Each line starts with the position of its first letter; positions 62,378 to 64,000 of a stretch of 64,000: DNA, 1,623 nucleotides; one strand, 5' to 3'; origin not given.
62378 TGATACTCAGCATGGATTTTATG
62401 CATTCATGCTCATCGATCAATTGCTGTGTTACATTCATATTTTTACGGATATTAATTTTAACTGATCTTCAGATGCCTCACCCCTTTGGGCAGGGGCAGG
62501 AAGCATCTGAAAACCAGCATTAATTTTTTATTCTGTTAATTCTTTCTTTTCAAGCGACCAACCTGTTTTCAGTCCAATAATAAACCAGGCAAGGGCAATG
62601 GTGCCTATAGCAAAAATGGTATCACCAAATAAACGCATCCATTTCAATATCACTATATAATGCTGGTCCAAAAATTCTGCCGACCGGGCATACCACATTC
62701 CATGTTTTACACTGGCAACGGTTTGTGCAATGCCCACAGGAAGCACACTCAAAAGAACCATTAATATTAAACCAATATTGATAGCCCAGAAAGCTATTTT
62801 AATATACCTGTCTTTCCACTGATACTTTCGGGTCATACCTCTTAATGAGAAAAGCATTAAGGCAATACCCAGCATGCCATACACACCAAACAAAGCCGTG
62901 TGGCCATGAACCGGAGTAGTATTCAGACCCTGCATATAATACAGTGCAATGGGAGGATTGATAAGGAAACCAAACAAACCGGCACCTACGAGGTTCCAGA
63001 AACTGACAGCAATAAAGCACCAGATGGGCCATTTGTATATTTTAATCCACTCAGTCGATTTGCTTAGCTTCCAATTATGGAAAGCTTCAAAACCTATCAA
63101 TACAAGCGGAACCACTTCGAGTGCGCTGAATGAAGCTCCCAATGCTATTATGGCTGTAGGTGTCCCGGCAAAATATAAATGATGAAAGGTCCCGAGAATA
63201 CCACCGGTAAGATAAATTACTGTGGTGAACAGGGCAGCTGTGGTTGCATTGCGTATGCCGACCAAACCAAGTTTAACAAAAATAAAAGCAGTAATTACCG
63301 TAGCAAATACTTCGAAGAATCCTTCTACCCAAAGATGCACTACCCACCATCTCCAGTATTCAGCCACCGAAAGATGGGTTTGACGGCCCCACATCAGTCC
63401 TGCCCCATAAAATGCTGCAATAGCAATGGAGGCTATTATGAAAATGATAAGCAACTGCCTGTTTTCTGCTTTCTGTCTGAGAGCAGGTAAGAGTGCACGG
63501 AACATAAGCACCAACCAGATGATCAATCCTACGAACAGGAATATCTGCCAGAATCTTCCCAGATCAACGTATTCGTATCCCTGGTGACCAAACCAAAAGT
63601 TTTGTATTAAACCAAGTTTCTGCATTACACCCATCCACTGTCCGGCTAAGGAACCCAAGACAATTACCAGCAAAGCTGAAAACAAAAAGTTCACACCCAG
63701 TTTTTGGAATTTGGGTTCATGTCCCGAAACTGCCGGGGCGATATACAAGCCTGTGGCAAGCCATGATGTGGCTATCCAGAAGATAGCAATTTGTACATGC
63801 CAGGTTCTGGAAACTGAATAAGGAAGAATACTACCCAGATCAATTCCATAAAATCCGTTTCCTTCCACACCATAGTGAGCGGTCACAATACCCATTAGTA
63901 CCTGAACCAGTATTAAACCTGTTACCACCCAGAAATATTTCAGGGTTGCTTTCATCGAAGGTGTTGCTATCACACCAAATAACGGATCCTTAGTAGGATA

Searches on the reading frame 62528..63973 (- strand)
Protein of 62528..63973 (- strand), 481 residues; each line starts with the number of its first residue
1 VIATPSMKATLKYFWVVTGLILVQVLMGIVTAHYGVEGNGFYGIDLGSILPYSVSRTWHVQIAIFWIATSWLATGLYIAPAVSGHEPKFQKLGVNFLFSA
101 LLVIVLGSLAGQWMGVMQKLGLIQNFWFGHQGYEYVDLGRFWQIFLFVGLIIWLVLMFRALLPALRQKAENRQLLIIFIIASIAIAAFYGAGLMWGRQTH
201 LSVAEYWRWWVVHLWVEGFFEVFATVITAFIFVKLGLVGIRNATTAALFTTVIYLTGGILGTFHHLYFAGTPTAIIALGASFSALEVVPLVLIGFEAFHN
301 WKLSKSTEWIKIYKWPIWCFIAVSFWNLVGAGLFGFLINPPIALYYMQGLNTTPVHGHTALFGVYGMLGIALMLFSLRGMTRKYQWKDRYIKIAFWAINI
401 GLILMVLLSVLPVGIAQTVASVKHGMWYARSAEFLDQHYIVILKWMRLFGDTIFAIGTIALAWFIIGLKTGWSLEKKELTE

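Call 28: search_protein_families(library=pfam, proteins=[window:62528-63973:-], max_evalue=0.001)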
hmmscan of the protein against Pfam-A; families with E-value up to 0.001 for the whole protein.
window:62528-63973:- (481 aa): 1 family
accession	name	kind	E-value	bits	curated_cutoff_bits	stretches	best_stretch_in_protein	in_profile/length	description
PF00115.25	COX1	-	3.6e-61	207.8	34.8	1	9-453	2-436/436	Cytochrome C and Quinol oxidase polypeptide I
